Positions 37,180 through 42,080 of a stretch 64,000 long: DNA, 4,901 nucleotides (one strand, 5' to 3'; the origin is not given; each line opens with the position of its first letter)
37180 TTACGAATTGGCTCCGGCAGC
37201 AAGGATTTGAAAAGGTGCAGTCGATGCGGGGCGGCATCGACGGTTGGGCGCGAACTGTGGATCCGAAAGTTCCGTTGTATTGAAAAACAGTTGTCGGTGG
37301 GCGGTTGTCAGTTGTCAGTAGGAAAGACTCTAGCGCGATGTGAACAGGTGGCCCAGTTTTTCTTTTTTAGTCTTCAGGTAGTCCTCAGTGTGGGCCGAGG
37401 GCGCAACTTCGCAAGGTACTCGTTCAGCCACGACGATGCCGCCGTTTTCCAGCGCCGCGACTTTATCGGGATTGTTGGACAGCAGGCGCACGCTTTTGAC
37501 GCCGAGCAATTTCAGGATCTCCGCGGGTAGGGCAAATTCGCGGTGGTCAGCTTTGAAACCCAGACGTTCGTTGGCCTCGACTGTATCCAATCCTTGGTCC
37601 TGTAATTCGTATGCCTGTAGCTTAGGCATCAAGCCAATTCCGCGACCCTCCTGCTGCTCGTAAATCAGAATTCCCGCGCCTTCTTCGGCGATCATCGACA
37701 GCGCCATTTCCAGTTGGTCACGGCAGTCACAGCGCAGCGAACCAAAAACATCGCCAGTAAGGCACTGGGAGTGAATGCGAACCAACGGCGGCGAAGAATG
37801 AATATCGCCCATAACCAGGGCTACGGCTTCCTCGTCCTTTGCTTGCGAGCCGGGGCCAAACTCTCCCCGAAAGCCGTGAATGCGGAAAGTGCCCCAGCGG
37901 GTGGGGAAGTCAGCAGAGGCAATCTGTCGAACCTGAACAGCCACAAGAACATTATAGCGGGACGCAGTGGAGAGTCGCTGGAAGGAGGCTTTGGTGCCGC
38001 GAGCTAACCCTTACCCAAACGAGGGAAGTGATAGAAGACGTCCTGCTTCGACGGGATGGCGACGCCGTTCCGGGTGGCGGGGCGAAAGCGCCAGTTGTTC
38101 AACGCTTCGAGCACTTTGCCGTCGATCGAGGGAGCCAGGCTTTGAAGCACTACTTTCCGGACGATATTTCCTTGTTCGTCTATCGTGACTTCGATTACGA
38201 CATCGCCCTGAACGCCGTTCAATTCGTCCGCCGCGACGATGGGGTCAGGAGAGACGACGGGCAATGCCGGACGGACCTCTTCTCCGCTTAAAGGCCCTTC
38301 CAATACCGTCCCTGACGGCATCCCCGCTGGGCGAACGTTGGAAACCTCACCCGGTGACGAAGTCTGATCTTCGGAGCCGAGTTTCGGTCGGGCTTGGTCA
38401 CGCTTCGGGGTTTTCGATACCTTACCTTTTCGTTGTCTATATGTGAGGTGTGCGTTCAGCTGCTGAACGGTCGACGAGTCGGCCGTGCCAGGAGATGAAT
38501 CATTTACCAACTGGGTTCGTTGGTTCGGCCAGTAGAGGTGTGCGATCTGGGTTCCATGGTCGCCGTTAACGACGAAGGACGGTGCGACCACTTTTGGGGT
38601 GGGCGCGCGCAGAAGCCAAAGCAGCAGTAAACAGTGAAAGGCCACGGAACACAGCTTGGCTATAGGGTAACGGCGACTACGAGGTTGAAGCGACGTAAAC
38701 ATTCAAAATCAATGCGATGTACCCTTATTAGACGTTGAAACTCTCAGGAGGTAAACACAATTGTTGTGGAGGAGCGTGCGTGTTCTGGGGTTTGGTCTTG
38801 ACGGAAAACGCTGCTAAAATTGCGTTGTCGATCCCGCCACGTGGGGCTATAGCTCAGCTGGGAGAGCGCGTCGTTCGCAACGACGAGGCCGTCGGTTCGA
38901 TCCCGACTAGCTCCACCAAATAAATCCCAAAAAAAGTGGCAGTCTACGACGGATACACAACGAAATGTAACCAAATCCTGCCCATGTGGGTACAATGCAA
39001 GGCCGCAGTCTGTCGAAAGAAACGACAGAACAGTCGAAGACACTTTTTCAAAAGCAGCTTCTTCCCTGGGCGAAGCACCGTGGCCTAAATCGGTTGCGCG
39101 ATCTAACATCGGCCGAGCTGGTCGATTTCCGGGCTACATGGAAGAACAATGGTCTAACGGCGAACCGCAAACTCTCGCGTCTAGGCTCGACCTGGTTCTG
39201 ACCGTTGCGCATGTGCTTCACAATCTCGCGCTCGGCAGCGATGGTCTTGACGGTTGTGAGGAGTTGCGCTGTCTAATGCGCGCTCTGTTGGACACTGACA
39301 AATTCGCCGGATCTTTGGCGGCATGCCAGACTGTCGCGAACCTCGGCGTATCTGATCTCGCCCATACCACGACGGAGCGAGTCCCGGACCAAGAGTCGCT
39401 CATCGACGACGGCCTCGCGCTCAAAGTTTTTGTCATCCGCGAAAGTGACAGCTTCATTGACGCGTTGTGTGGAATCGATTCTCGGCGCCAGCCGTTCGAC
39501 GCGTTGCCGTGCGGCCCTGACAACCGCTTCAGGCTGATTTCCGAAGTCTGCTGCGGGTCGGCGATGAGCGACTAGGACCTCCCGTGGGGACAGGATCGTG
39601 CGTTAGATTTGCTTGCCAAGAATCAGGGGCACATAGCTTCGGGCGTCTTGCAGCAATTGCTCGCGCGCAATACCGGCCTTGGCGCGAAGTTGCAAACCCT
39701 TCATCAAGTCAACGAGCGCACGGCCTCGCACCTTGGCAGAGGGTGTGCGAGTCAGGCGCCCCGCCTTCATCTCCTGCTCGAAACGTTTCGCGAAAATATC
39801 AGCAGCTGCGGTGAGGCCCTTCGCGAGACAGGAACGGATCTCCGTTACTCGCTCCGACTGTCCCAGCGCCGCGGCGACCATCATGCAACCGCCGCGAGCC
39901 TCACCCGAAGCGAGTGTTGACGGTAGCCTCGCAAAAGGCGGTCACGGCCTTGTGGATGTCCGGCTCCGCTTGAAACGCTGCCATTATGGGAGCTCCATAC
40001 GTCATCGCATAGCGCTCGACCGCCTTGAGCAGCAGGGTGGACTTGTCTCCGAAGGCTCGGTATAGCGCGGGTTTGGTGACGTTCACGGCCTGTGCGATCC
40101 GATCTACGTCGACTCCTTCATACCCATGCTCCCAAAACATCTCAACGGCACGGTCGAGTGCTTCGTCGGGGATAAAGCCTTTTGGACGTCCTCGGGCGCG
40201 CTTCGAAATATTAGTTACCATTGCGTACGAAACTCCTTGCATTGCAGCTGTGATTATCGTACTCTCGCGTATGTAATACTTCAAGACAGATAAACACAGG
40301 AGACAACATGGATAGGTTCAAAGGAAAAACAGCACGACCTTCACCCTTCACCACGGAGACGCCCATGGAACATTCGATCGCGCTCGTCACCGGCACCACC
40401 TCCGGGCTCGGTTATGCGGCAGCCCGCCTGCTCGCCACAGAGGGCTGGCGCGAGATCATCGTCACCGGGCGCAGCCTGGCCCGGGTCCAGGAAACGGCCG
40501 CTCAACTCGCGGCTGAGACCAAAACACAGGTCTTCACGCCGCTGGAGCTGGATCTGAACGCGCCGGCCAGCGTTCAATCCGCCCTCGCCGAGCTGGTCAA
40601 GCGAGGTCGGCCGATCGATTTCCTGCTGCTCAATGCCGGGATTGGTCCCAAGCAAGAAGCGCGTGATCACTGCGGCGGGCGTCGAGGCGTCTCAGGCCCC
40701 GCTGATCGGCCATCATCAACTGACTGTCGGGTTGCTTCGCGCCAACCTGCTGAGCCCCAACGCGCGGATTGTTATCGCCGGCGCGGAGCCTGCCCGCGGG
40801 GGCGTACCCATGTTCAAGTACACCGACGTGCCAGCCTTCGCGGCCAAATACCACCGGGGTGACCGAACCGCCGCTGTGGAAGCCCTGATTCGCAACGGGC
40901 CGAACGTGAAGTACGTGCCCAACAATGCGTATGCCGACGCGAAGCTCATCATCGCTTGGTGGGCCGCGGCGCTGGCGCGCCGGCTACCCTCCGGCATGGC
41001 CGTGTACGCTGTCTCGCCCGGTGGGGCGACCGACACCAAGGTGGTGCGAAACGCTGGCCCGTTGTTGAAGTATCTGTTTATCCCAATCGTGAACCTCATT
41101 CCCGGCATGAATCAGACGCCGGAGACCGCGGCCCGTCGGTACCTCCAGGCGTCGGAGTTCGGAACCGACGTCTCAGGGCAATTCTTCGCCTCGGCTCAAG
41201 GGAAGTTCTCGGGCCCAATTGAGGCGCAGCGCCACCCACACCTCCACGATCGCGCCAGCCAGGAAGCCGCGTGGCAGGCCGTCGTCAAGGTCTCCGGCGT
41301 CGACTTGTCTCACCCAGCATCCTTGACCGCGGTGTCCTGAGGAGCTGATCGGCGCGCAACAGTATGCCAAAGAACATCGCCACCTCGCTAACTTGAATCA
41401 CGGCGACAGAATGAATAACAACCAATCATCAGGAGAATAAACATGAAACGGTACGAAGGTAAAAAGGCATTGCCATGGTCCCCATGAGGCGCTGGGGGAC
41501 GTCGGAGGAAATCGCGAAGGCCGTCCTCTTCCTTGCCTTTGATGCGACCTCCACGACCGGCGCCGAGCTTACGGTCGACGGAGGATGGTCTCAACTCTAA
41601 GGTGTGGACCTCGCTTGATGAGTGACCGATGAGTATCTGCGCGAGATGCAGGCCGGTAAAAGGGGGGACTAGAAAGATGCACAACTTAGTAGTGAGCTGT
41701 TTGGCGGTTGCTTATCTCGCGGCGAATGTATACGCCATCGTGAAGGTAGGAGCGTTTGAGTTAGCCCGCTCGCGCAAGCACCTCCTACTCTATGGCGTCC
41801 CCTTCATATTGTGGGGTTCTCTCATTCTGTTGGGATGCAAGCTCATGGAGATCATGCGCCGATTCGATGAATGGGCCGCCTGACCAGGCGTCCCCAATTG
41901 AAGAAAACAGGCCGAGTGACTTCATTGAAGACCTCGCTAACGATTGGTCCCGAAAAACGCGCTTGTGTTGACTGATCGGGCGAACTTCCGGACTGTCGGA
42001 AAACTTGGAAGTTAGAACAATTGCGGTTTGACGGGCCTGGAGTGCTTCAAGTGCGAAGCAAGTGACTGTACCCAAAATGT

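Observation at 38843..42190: Decayed integrative/mobilizable element in tRNA-Ala bounded by a perfect 25-nt direct repeat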

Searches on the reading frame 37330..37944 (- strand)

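Call 19: search_protein_families(library=pfam, proteins=[window:37330-37944:-], max_evalue=0.001)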
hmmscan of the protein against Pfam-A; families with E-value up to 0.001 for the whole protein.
window:37330-37944:- (204 aa): 1 family
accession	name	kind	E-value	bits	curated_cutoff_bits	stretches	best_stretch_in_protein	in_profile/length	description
PF00925.25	GTP_cyclohydro2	-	1.5e-64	217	23.3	1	8-177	3-165/165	GTP cyclohydrolase II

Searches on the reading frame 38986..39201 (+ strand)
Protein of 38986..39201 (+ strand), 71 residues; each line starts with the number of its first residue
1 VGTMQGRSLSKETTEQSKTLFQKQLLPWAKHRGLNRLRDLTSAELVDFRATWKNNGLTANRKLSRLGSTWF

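Call 6: search_protein_families(library=pfam, proteins=[window:38986-39201:+], max_evalue=1)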
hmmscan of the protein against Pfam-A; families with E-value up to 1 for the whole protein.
window:38986-39201:+ (71 aa): 0 families

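Call 29: find_related_loci(query=window:39004-39198:+, collection=genome_contigs, flank=6000)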
Query seq(65 aa) (65 aa) in genome_contigs; peptide patterns used: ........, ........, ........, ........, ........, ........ (x = any residue, [..] = any of these).
569 stretches matched a pattern; 29 encode a relative of the query (tblastn E <= 1e-3); 29 distinct loci.
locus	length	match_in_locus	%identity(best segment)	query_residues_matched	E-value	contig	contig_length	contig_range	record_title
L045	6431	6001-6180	92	1-60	3e-33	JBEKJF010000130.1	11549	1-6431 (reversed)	MAG: Candidatus Sulfotelmatobacter sp. isolate SPRUCE 317 SPRUCE_317_130, whole genome shotgun sequence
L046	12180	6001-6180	92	1-60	7e-33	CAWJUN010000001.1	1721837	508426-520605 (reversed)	MAG: uncultured Acidobacteriaceae bacterium isolate MFD09671.bin.1.186 genome assembly, contig: contig_11212, whole geno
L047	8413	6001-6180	92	1-60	5e-33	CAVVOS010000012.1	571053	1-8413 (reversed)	MAG: uncultured Acidobacteriaceae bacterium isolate MFD02138.bin.1.23 genome assembly, contig: contig_2729, whole genome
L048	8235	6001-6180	92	1-60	2e-32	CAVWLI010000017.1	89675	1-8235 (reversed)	MAG: uncultured Acidobacteriota bacterium isolate MFD09286.bin.2.109 genome assembly, contig: contig_21375, whole genome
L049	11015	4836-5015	93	1-60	2e-32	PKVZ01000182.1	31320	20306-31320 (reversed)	MAG: Acidobacteriaceae bacterium isolate palsa_290 73.20120500_P32.5_contig_2406, whole genome shotgun sequence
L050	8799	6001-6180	90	1-60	2e-32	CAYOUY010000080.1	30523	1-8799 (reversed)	MAG TPA_asm: uncultured Acidobacteriaceae bacterium isolate SRP140028_co1_86 genome assembly, contig: k141_5105686, whol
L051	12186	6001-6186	85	1-62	9e-32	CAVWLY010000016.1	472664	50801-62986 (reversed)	MAG: uncultured Acidobacteriaceae bacterium isolate MFD09286.bin.2.138 genome assembly, contig: contig_30125, whole geno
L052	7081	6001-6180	88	1-60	1e-31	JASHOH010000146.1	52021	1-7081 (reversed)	MAG: Candidatus Sulfotelmatobacter sp. isolate JOPF018 JOPF_N04C_contig_132790, whole genome shotgun sequence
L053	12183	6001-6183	85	1-61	4e-31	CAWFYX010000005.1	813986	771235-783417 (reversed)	MAG: uncultured Acidobacteriaceae bacterium isolate MFD09286.bin.2.100 genome assembly, contig: contig_19226, whole geno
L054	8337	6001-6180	87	1-60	2e-31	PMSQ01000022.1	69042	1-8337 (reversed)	MAG: Acidobacteriaceae bacterium isolate palsa_122 73.20110700_P1M.4_contig_564, whole genome shotgun sequence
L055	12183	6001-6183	85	1-61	2e-31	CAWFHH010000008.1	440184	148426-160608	MAG: uncultured Acidobacteriaceae bacterium isolate MFD02579.bin.1.50 genome assembly, contig: contig_7243, whole genome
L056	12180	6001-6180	90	1-60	2e-31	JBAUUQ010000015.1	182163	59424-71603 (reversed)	MAG: Terriglobales bacterium isolate MFD05931_ilm_asm_bin20 k127_300394, whole genome shotgun sequence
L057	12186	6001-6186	84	1-62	7e-31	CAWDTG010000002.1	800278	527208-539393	MAG: uncultured Acidobacteriaceae bacterium isolate MFD05377.bin.1.149 genome assembly, contig: contig_18247, whole geno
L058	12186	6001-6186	84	1-62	6e-31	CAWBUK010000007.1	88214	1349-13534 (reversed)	MAG: uncultured Acidobacteriaceae bacterium isolate MFD05502.bin.1.243 genome assembly, contig: contig_5119, whole genom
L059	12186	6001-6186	84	1-62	6e-31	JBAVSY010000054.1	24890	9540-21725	MAG: Candidatus Korobacteraceae bacterium isolate MFD01097_ilm_asm_bin2 k127_40363, whole genome shotgun sequence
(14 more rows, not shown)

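Call 43: search_protein_families(library=pfam, proteins=[L046:5740-6954:+], max_evalue=0.0001)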
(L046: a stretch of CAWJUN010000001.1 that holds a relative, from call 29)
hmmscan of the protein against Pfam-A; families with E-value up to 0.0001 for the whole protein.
L046:5740-6954:+ (404 aa): 1 family
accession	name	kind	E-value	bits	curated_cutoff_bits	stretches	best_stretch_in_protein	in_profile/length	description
PF00589.27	Phage_integrase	-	1.1e-15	58.3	27.1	1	211-355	23-166/172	Phage integrase family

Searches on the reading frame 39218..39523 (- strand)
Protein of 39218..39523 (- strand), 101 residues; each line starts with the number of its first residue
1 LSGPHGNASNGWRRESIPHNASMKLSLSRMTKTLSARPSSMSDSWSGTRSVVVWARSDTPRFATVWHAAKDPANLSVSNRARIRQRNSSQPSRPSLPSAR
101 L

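Call 6: search_protein_families(library=pfam, proteins=[window:39218-39523:-], max_evalue=1)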
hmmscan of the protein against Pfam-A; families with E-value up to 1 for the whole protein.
window:39218-39523:- (101 aa): 1 family
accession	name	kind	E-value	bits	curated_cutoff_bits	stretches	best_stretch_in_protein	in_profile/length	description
PF14273.11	DUF4360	-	0.14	12.4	27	1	38-90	102-154/178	Domain of unknown function (DUF4360)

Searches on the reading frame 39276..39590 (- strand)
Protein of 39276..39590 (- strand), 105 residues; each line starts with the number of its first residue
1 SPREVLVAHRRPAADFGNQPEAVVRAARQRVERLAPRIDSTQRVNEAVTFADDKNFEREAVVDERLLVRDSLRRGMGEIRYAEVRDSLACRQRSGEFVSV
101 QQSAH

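Call 30: find_related_loci(query=window:39276-39590:-, collection=genome_contigs, flank=10000)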
Query seq(105 aa) (105 aa) in genome_contigs; peptide patterns used: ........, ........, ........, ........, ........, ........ (x = any residue, [..] = any of these).
599 stretches matched a pattern (row limit reached: there are more); 3 encode a relative of the query (tblastn E <= 1e-3); 3 distinct loci.
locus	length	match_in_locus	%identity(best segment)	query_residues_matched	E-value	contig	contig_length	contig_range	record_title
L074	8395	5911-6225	76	1-105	3e-50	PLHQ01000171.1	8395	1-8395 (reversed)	MAG: Acidobacteriaceae bacterium isolate bog_206 73.20110800_S1M.72_contig_1545, whole genome shotgun sequence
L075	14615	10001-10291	58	1-97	1e-31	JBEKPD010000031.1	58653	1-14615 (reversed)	MAG: Terracidiphilus sp. isolate SPRUCE 456 SPRUCE_456_31, whole genome shotgun sequence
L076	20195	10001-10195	35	9-80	7e-6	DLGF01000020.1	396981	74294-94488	MAG TPA_asm: Sporomusaceae bacterium UBA7701 UBA7701_contig_163, whole genome shotgun sequence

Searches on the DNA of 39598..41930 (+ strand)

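Call 64: search_dna_similar(query=window:39598-41930:+, collection=plasmids, mode=near, max_rows=10)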
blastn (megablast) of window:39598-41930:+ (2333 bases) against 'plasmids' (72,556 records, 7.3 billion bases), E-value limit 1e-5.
Records with a match: 4; places in all: 4; records where one place covers at least 80% of the query: 0.
Best place of each record, by identity: 80-90% 4.
By first word of the organism name: Paraburkholderia 2; Ralstonia 1; Methylovirgula 1.
By predicted mobility (MOB-suite, as given by PLSDB): non-mobilizable 4.
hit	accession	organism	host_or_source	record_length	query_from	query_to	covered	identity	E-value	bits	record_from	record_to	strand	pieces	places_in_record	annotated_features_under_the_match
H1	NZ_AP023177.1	Paraburkholderia largidicola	Physopelta gutta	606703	754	1743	42%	87.0%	0e+0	1112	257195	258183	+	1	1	SDR family NAD(P)-dependent oxidoreductase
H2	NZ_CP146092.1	Ralstonia sp. RRA.1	-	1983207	732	1703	42%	86.5%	0e+0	1061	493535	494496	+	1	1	none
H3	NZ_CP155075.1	Paraburkholderia sp. PREW-6R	single cell,Phlox subulata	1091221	737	1712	42%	86.0%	0e+0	1042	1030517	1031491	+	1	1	none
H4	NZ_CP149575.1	Methylovirgula sp. 4M-Z18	-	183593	773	1741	42%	85.3%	0e+0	996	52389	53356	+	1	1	SDR family NAD(P)-dependent oxidoreductase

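Call 66: get_annotated_region(hit=H1, flank=5000)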
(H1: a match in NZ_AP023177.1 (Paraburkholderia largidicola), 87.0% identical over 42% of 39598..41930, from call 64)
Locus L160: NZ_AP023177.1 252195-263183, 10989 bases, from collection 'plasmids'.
description: Paraburkholderia sp. PGU16 plasmid PPGU16_p2, complete sequence
organism: Paraburkholderia largidicola (NCBI taxid 2735433)
taxonomy: Bacteria; Pseudomonadota; Betaproteobacteria; Burkholderiales; Burkholderiaceae; Paraburkholderia; Paraburkholderia largidicola
host: -; source: Physopelta gutta; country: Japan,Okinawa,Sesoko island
typing (MOB-suite, as given by PLSDB): non-mobilizable; mating-pair formation MPF_T
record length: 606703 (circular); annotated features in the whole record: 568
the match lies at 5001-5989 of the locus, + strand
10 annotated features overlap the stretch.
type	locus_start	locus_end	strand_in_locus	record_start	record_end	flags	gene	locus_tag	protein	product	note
CDS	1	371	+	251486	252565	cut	-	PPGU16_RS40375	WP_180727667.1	maleylacetate reductase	-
CDS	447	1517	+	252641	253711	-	-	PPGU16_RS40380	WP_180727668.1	SDR family oxidoreductase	-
CDS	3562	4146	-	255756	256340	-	-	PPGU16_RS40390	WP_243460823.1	group II intron maturase-specific domain-containing protein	-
CDS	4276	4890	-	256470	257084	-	-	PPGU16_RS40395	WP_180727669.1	TetR/AcrR family transcriptional regulator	GO:0006355 - regulation of DNA-templated transcription [Evidence IEA]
CDS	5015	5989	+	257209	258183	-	-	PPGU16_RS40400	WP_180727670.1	SDR family NAD(P)-dependent oxidoreductase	-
CDS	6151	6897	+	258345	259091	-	-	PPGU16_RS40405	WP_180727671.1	SDR family oxidoreductase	-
CDS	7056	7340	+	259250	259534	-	-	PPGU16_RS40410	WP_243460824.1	RidA family protein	-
CDS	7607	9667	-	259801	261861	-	-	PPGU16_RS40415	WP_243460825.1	NAD(P)/FAD-dependent oxidoreductase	-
CDS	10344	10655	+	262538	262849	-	-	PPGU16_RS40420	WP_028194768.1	DUF2282 domain-containing protein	-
CDS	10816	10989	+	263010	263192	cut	-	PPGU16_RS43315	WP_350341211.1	DUF692 family multinuclear iron-containing protein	-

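Call 67: get_annotated_region(hit=H4, flank=5000)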
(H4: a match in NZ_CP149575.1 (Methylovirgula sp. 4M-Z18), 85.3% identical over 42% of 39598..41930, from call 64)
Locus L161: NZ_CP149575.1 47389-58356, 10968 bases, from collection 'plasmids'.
description: Methylovirgula sp. 4M-Z18 plasmid unnamed, complete sequence
organism: Methylovirgula sp. 4M-Z18 (NCBI taxid 2293567)
taxonomy: Bacteria; Pseudomonadota; Alphaproteobacteria; Hyphomicrobiales; Beijerinckiaceae; Methylovirgula; Methylovirgula sp. 4M-Z18
host: -; source: -; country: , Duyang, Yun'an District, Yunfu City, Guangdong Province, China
typing (MOB-suite, as given by PLSDB): non-mobilizable
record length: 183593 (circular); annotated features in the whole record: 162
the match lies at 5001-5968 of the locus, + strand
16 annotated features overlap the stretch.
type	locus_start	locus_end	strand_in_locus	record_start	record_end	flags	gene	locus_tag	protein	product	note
CDS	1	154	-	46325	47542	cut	-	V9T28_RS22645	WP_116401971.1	site-specific integrase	GO:0015074 - DNA integration [Evidence IEA]; GO:0006310 - DNA recombination [Evidence IEA]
CDS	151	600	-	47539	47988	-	-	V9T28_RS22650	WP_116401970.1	type II toxin-antitoxin system VapC family toxin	-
CDS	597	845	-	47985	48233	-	-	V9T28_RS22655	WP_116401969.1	type II toxin-antitoxin system prevent-host-death family antitoxin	GO:0008219 - cell death [Evidence IEA]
CDS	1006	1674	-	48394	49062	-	-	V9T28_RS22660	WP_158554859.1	hypothetical protein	-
CDS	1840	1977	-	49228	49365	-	-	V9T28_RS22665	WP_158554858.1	hypothetical protein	-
CDS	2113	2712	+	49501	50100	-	-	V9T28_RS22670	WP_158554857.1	DUF1612 domain-containing protein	-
CDS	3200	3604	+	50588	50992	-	-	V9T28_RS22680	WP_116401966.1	hypothetical protein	-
CDS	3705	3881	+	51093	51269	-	-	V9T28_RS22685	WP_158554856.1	hypothetical protein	-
CDS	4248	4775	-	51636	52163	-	-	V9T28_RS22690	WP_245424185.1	TetR/AcrR family transcriptional regulator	GO:0006355 - regulation of DNA-templated transcription [Evidence IEA]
CDS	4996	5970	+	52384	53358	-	-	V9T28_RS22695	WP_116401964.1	SDR family NAD(P)-dependent oxidoreductase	-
CDS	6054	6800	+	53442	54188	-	-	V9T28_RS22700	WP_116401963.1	SDR family oxidoreductase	-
CDS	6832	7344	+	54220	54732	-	-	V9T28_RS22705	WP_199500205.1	cupin domain-containing protein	-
CDS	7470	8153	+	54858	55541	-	-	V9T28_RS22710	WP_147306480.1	hypothetical protein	-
CDS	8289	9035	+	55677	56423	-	-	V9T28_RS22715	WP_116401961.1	SDR family oxidoreductase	-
CDS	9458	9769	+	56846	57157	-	-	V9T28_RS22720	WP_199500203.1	RidA family protein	-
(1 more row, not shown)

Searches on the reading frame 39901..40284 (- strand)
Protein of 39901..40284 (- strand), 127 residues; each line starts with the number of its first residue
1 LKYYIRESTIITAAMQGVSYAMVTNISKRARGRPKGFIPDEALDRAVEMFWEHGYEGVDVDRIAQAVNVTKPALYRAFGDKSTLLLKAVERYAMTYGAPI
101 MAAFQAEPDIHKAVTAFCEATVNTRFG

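Call 6: search_protein_families(library=pfam, proteins=[window:39901-40284:-], max_evalue=1)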
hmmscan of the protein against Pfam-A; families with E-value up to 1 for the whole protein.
window:39901-40284:- (127 aa): 3 families
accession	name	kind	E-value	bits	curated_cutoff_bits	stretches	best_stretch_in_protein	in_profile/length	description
PF00440.29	TetR_N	-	7.1e-14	51.8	24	1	43-86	2-45/47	Bacterial regulatory proteins, tetR family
PF13384.12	HTH_23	-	0.16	12.3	24.6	0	56-76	16-36/50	Homeodomain-like domain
PF13551.12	HTH_29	-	0.22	12.1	28.1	0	55-77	9-32/64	Winged helix-turn helix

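Call 53: find_related_loci(query=window:39901-40224:-, collection=genome_contigs, flank=8000)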
Query window:39901-40224:- (107 aa) in genome_contigs; peptide patterns used: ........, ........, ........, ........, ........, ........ (x = any residue, [..] = any of these).
385 stretches matched a pattern; 275 encode a relative of the query (tblastn E <= 1e-3); the best 80 are kept; 80 distinct loci.
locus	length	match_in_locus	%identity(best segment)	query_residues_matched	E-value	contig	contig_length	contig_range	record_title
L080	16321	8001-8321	96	1-107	4e-68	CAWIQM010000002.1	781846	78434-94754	MAG: uncultured Acidobacteriaceae bacterium isolate MFD01689.bin.1.61 genome assembly, contig: contig_21640, whole genom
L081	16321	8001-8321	95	1-107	4e-67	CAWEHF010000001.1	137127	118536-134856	MAG: uncultured Acidobacteriaceae bacterium isolate MFD03044.bin.1.112 genome assembly, contig: contig_13852, whole geno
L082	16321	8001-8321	94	1-107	7e-67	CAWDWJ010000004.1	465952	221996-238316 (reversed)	MAG: Candidatus Eremiobacteraeota bacterium isolate MFD05705.bin.2.6 genome assembly, contig: contig_62583, whole genome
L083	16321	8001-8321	94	1-107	2e-66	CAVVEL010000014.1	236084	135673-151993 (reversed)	MAG: Terriglobia bacterium isolate MFD02248.bin.1.56 genome assembly, contig: contig_39020, whole genome shotgun sequenc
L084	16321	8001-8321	94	1-107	9e-67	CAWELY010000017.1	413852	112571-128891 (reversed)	MAG: uncultured Acidobacteriota bacterium isolate MFD05580.bin.2.50 genome assembly, contig: contig_3557, whole genome s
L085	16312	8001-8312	96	1-104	4e-66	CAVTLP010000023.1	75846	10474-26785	MAG: uncultured Acidobacteriota bacterium isolate MFD06714.bin.2.41 genome assembly, contig: contig_70140, whole genome 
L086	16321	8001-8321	94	1-107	3e-66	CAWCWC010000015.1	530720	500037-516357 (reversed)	MAG: uncultured Acidobacteriaceae bacterium isolate MFD01689.bin.2.71 genome assembly, contig: contig_35304, whole genom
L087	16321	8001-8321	94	1-107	3e-66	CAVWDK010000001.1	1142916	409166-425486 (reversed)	MAG: uncultured Acidobacteriaceae bacterium isolate MFD09286.bin.2.19 genome assembly, contig: contig_24100, whole genom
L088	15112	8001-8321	95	1-107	3e-66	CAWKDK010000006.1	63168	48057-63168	MAG: Terriglobia bacterium isolate MFD05521.bin.1.156 genome assembly, contig: contig_134456, whole genome shotgun seque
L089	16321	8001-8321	94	1-107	2e-66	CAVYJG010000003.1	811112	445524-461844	MAG: uncultured Acidobacteriota bacterium isolate MFD01476.bin.2.37 genome assembly, contig: contig_16431, whole genome 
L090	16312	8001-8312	96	1-104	3e-66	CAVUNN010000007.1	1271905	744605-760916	MAG: Terriglobia bacterium isolate MFD02579.bin.1.29 genome assembly, contig: contig_5552, whole genome shotgun sequence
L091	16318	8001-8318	94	2-107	3e-66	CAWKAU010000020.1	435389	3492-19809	MAG: uncultured Acidobacteriaceae bacterium isolate MFD04540.bin.2.29 genome assembly, contig: contig_4893, whole genome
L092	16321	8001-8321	93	1-107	6e-66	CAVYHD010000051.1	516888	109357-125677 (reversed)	MAG: Terriglobia bacterium isolate MFD03399.bin.2.65 genome assembly, contig: contig_8191, whole genome shotgun sequence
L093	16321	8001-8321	93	1-107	6e-66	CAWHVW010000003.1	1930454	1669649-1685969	MAG: uncultured Acidobacteriota bacterium isolate MFD04463.bin.2.212 genome assembly, contig: contig_48377, whole genome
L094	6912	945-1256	96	1-104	8e-66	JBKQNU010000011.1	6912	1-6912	MAG: Terracidiphilus sp. isolate LASCr2D2E2F__bin_48 LASCr2D2E2F_000000022203, whole genome shotgun sequence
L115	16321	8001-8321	93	1-107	2e-64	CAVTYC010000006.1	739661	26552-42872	MAG: uncultured Acidobacteriaceae bacterium isolate MFD06714.bin.2.186 genome assembly, contig: contig_7723, whole genom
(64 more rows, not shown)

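Call 80: search_protein_families(library=pfam, proteins=[L115:3835-4938:-, L115:1645-2352:-, L115:2467-3387:+], max_evalue=0.001)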
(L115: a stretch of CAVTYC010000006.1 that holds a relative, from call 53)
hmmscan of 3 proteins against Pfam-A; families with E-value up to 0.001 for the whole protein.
L115:3835-4938:- (367 aa): 2 families
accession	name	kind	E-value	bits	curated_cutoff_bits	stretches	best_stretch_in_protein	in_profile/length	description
PF02371.22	Transposase_20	-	8.5e-22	77.8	21.3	1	227-302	1-76/87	Transposase IS116/IS110/IS902 family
PF01548.23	DEDD_Tnp_IS110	-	3.5e-16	59.8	29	1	22-164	1-150/155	Transposase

L115:1645-2352:- (235 aa): 0 families

L115:2467-3387:+ (306 aa): 0 families

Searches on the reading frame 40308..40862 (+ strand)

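Call 6: search_protein_families(library=pfam, proteins=[window:40308-40862:+], max_evalue=1)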
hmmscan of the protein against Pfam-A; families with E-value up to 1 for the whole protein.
window:40308-40862:+ (184 aa): 7 families
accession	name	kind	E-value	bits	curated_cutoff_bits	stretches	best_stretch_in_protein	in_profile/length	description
PF00106.31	adh_short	-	1.2e-16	61.2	26.6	1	24-119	2-94/195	short chain dehydrogenase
PF13561.12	adh_short_C2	-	2.1e-11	44.3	27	1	31-115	3-84/236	Enoyl-(Acyl carrier protein) reductase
PF08659.16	KR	-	1.6e-09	38.4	22.6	1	25-112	3-91/180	KR domain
PF01488.26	Shikimate_DH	-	0.0051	17.3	24.3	1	35-79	24-69/138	Shikimate / quinate 5-dehydrogenase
PF18854.6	baeRF_family10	-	0.014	16.1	27.1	1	37-88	82-130/143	Bacterial archaeo-eukaryotic release factor family 10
PF03435.24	Sacchrp_dh_NADP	-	0.083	13.7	25.1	1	34-94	9-67/129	Saccharopine dehydrogenase NADP binding domain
PF01370.27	Epimerase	-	0.13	12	20.9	1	25-95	1-62/240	NAD dependent epimerase/dehydratase family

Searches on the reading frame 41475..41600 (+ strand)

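Call 6: search_protein_families(library=pfam, proteins=[window:41475-41600:+], max_evalue=1)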
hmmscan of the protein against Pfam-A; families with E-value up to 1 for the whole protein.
window:41475-41600:+ (41 aa): 2 families
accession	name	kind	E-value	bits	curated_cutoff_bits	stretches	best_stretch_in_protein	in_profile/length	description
PF13561.12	adh_short_C2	-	1.3e-08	35.2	27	1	2-39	198-236/236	Enoyl-(Acyl carrier protein) reductase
PF12525.13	DUF3726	-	0.055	13.8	22.1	1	6-21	20-35/73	Protein of unknown function (DUF3726)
